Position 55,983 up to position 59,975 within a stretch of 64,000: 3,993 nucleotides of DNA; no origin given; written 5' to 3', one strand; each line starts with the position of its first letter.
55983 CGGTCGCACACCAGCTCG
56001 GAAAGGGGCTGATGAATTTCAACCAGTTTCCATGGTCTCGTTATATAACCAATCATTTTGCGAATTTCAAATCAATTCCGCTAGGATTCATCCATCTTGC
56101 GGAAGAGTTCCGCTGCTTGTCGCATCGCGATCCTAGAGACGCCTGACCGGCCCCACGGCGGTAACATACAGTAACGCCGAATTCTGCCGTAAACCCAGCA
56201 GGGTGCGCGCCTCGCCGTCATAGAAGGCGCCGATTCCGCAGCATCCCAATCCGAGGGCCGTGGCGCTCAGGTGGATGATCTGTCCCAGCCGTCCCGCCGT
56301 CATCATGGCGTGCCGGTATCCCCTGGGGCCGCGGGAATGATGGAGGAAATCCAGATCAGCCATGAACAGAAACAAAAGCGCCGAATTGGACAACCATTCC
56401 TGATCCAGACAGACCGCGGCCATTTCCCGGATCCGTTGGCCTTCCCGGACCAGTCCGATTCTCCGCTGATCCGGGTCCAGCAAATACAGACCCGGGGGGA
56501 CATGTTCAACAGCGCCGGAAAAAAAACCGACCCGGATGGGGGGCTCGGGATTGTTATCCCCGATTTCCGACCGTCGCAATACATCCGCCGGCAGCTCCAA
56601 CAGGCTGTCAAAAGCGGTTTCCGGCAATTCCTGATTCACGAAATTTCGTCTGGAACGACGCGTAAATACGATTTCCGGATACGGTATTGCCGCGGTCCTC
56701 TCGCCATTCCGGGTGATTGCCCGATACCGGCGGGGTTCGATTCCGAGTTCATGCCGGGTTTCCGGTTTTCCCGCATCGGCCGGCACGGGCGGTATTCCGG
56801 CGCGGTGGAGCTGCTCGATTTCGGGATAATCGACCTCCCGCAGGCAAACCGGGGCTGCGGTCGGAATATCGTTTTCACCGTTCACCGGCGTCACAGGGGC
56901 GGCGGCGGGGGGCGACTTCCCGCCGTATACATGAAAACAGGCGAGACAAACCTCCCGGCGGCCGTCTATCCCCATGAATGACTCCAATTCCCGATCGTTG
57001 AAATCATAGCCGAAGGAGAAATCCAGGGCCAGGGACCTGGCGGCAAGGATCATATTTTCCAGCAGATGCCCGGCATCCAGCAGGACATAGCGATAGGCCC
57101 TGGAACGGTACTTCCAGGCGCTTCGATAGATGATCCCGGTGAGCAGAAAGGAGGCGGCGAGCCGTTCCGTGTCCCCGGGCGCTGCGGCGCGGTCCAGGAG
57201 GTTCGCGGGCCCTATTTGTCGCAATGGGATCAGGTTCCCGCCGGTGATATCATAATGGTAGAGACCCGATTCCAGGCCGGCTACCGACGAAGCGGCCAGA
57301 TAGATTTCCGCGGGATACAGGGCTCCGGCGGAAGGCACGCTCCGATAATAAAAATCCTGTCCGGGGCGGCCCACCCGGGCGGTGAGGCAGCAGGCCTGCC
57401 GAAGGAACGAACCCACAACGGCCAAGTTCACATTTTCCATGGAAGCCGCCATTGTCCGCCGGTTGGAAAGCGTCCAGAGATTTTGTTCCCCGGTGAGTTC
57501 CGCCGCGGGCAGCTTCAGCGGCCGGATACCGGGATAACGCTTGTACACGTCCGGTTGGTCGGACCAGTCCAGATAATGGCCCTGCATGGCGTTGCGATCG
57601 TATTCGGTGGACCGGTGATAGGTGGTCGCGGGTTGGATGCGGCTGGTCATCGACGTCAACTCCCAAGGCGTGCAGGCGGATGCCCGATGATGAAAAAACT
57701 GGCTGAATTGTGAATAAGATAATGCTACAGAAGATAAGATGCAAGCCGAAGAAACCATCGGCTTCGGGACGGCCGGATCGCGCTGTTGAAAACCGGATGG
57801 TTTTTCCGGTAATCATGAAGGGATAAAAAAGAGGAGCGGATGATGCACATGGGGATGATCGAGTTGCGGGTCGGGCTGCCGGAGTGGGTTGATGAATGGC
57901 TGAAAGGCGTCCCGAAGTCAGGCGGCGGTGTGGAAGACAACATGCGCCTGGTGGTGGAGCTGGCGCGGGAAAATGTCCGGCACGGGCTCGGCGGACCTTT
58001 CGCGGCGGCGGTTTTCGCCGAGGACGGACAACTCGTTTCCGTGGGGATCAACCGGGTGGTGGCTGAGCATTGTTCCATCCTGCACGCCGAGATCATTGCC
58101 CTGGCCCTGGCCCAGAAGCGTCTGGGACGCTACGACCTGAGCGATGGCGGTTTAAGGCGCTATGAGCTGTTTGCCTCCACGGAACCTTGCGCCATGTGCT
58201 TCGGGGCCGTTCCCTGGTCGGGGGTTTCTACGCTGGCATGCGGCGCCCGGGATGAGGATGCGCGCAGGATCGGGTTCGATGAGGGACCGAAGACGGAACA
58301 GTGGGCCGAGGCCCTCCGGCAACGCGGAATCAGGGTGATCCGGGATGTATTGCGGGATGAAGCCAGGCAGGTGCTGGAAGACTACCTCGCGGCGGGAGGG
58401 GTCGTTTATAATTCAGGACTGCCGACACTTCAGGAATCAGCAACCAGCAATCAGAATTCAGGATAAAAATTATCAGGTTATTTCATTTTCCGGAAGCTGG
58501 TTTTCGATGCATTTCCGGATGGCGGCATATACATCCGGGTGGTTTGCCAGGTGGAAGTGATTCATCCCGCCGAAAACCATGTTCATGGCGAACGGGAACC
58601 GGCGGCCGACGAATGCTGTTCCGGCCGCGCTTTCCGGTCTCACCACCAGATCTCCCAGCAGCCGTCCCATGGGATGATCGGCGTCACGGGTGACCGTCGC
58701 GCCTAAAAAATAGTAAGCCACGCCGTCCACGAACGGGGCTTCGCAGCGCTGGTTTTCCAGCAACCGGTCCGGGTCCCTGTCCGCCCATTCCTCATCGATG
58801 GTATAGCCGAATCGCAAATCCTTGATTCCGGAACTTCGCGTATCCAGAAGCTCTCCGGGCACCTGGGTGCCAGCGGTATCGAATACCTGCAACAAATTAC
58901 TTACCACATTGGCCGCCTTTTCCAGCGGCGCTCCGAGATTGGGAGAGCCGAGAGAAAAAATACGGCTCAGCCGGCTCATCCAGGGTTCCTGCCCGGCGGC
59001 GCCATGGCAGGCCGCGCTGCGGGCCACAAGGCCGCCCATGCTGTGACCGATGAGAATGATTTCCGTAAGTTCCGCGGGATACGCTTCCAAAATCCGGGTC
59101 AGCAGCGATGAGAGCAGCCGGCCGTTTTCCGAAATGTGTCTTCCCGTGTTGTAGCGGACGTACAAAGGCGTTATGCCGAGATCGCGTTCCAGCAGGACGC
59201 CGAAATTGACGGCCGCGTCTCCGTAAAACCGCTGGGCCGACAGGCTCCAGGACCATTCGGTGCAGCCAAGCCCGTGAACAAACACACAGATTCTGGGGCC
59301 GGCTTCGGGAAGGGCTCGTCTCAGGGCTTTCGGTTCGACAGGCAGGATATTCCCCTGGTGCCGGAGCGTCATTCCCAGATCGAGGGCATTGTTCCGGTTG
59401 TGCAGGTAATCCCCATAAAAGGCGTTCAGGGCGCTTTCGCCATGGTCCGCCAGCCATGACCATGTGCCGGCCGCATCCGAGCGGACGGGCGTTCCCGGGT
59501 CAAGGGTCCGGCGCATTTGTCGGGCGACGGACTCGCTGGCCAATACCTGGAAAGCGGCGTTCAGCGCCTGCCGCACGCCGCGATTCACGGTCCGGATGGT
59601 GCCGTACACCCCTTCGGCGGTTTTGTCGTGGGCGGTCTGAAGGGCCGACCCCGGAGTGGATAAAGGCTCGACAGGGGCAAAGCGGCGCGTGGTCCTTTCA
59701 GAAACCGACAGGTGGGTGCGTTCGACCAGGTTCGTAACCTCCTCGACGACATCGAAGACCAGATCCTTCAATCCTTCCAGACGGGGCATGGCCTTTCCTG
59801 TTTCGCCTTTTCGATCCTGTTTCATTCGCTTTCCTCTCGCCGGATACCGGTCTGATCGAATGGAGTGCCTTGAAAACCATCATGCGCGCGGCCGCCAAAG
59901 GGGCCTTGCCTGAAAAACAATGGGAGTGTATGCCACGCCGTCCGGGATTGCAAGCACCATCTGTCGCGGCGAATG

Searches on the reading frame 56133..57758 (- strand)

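Call 63: search_protein_families(library=pfam, proteins=[window:56133-57758:-], max_evalue=0.0001)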
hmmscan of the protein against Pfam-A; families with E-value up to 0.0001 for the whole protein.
window:56133-57758:- (541 aa): 1 family
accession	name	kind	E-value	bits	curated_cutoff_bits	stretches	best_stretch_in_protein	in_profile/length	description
PF00881.29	Nitroreductase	-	7.8e-25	88.4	23.5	2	447-536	78-166/167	Nitroreductase family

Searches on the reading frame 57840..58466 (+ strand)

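Call 63: search_protein_families(library=pfam, proteins=[window:57840-58466:+], max_evalue=0.0001)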
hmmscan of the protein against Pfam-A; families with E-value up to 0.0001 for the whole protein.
window:57840-58466:+ (208 aa): 3 families
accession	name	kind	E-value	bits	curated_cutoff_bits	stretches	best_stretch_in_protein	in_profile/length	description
PF00383.29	dCMP_cyt_deam_1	-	1.9e-13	50.6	25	1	33-135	6-101/102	Cytidine and deoxycytidylate deaminase zinc-binding region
PF14437.12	MafB19-deam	-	2.3e-08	34.5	27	1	51-141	21-106/142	MafB19-like deaminase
PF14439.12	Bd3614-deam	-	1.9e-05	25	38.5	1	54-124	10-74/113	Bd3614-like deaminase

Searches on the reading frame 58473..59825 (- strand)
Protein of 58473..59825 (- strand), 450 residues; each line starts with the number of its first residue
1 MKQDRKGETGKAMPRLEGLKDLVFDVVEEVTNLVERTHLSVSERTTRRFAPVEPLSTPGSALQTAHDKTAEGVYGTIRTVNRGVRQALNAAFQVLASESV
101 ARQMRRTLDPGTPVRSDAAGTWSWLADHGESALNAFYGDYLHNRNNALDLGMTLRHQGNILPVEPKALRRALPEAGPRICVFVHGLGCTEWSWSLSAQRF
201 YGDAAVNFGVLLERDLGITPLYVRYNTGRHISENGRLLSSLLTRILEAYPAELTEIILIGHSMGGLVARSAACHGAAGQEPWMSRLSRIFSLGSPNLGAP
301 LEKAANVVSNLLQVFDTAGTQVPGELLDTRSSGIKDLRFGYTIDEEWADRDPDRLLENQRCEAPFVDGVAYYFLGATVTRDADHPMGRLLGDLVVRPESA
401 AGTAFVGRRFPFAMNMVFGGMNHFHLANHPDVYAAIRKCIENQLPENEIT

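Call 63: search_protein_families(library=pfam, proteins=[window:58473-59825:-], max_evalue=0.0001)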
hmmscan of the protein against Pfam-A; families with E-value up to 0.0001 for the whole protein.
window:58473-59825:- (450 aa): 4 families
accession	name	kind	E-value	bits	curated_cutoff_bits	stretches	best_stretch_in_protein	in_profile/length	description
PF07819.20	PGAP1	-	4.8e-12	46.6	24.3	1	227-347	61-184/233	PGAP1-like alpha/beta domain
PF12697.13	Abhydrolase_6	-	5.1e-09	37.5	26.3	1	181-435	2-216/217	Alpha/beta hydrolase family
PF24096.1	DUF7379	-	1.3e-05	25.7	33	1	240-317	56-132/191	Domain of unknown function (DUF7379)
PF05057.20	DUF676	-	1.7e-05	24.8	20.3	1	178-308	6-138/217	Putative serine esterase (DUF676)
